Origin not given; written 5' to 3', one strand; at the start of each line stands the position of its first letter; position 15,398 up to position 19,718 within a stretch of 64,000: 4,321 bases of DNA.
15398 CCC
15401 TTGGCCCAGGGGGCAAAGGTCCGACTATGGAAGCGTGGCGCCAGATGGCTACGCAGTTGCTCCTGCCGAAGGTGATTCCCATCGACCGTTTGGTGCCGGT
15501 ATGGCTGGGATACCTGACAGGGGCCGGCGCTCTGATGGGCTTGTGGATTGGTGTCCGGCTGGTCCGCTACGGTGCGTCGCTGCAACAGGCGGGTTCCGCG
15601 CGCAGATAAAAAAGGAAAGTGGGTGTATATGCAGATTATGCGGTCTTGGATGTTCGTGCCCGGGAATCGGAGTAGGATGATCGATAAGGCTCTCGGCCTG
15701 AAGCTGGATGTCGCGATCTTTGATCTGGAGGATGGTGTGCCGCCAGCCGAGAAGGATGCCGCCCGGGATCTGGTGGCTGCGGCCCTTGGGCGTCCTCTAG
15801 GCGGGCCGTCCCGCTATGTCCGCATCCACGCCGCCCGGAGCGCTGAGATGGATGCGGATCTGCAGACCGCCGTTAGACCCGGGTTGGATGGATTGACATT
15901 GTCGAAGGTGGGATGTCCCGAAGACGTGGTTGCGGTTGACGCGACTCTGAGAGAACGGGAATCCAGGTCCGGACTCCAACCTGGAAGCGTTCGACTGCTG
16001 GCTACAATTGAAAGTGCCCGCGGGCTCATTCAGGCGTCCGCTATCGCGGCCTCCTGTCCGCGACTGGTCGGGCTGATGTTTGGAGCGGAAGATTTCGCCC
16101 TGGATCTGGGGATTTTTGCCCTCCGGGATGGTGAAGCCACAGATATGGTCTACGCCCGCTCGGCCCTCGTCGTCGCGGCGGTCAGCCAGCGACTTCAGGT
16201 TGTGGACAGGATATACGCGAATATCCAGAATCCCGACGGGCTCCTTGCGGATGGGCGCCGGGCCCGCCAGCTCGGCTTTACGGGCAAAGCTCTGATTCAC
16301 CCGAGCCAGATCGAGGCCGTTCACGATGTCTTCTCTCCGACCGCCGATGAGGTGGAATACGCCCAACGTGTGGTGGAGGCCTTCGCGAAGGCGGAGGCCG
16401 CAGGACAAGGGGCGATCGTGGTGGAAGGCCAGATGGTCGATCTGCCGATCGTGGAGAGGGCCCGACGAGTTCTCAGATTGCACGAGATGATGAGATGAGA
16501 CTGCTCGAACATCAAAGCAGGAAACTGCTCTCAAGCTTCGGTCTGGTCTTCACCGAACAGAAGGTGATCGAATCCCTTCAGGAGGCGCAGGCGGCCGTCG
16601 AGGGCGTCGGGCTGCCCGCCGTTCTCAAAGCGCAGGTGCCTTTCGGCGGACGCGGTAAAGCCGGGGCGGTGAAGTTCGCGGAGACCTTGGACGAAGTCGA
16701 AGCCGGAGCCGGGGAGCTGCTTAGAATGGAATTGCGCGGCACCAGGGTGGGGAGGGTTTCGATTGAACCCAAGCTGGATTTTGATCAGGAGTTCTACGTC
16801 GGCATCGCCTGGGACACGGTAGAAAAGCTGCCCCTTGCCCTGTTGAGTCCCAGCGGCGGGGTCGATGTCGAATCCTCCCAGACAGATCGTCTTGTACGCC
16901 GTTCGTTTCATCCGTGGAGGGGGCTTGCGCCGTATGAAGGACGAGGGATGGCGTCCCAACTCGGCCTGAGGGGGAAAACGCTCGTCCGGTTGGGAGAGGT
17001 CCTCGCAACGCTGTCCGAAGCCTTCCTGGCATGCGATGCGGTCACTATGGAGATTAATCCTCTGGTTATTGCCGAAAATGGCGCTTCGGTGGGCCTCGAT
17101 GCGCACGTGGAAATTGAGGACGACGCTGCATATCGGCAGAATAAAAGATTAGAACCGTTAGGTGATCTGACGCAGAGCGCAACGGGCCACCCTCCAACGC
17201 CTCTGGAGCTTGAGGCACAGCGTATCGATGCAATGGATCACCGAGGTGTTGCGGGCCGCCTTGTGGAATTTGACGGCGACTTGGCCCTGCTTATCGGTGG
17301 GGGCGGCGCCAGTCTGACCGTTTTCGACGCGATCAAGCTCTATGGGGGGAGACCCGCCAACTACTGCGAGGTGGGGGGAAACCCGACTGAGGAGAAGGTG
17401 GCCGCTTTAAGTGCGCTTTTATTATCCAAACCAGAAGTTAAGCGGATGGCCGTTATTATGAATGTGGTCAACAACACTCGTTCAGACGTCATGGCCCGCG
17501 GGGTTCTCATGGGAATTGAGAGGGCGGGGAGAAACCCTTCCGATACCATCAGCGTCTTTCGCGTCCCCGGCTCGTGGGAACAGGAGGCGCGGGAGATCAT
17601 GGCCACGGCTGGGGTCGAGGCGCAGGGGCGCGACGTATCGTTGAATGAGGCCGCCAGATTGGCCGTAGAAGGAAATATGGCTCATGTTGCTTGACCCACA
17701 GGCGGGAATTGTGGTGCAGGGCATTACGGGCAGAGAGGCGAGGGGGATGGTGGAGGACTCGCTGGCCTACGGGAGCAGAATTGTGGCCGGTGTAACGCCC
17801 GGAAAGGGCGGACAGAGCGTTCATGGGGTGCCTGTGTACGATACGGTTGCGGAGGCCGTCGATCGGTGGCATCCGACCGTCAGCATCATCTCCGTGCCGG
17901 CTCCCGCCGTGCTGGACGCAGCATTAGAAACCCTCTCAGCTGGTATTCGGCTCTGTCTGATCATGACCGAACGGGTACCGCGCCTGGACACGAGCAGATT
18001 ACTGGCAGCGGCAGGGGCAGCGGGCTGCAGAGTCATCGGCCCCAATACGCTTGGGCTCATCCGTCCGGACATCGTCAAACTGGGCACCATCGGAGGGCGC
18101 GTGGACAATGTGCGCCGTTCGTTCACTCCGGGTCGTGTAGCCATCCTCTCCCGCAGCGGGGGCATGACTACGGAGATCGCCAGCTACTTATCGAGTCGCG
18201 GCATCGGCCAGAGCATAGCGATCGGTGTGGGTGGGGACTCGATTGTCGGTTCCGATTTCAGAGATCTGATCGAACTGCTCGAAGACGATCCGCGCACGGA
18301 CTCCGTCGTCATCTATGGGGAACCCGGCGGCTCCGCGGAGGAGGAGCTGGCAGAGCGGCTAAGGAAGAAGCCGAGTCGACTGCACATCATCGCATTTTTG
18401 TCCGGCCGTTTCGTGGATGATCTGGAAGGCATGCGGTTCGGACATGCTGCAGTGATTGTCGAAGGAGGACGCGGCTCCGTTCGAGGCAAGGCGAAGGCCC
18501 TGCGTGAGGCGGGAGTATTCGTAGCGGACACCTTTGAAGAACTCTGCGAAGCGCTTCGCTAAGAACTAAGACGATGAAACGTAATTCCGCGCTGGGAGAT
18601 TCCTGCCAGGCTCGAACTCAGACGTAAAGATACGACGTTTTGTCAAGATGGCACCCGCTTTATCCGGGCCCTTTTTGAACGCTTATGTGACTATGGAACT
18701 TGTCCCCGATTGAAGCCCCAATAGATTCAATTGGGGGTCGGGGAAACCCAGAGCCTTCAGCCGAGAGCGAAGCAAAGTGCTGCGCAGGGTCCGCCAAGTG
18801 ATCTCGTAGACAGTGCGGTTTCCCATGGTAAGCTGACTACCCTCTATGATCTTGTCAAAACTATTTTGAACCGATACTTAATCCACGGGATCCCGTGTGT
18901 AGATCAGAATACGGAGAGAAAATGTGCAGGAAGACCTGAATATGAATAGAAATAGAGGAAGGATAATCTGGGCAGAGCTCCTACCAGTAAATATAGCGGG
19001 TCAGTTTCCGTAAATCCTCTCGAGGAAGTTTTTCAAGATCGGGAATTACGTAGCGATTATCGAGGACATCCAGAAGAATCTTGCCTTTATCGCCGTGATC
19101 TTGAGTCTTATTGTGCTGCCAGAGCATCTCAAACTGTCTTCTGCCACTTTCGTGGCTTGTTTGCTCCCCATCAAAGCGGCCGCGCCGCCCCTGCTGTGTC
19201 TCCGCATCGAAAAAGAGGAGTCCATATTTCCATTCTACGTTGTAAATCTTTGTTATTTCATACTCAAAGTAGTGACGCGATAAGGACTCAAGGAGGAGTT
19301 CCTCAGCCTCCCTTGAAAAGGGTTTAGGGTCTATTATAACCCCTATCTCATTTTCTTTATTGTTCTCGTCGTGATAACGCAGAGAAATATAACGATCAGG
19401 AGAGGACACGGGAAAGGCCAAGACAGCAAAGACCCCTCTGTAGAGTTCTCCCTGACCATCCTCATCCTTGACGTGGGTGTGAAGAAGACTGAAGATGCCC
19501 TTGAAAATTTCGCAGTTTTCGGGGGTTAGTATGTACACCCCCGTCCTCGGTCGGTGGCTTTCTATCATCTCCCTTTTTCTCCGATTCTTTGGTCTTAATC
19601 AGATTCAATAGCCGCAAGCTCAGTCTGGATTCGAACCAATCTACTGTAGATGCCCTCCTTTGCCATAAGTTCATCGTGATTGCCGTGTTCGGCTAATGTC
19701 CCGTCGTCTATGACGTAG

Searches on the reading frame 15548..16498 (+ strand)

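Call 6: search_protein_families(library=pfam, proteins=[window:15548-16498:+])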
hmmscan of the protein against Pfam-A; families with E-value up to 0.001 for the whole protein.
window:15548-16498:+ (316 aa): 3 families
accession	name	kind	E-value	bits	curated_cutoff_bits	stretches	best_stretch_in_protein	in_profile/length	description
PF03328.21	HpcH_HpaI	-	1.8e-47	161.9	25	1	32-252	1-221/221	HpcH/HpaI aldolase/citrate lyase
PF15617.12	C-C_Bond_Lyase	-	4.7e-10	39.6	28.4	1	35-283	11-289/320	C-C_Bond_Lyase of the TIM-Barrel fold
PF22484.2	DUF6986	-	0.00011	21.6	27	1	116-194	167-252/408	Domain of unknown function (DUF6986)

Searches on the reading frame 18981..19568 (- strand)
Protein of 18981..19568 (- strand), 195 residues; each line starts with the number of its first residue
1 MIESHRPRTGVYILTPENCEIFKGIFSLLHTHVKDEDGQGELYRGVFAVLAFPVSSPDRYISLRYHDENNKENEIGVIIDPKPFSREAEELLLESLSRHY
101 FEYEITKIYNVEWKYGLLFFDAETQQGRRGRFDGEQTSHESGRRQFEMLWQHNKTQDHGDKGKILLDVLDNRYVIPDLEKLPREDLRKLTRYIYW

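Call 6: search_protein_families(library=pfam, proteins=[window:18981-19568:-])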
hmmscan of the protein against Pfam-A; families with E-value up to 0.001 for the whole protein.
window:18981-19568:- (195 aa): 1 family
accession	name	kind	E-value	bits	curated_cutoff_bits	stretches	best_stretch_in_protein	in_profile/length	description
PF08909.16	DUF1854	-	2.6e-21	76.3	26.8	1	43-191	1-129/130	Domain of unknown function (DUF1854)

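Call 19: search_protein_families(library=ncbifam, proteins=[window:18981-19568:-], max_evalue=1)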
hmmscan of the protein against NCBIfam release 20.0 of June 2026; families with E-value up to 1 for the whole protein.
window:18981-19568:- (195 aa): 1 family
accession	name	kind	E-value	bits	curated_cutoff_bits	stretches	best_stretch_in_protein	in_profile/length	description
NF052234.1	CphA_assoc_prot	equivalog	3.6e-07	30.1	150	1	37-127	15-101/152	cyanophycin metabolism-associated DUF1854 family protein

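Call 51: search_protein_families(library=padloc, proteins=[window:18981-19568:-], max_evalue=10)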
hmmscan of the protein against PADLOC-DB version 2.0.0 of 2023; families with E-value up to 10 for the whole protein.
window:18981-19568:- (195 aa): 0 families
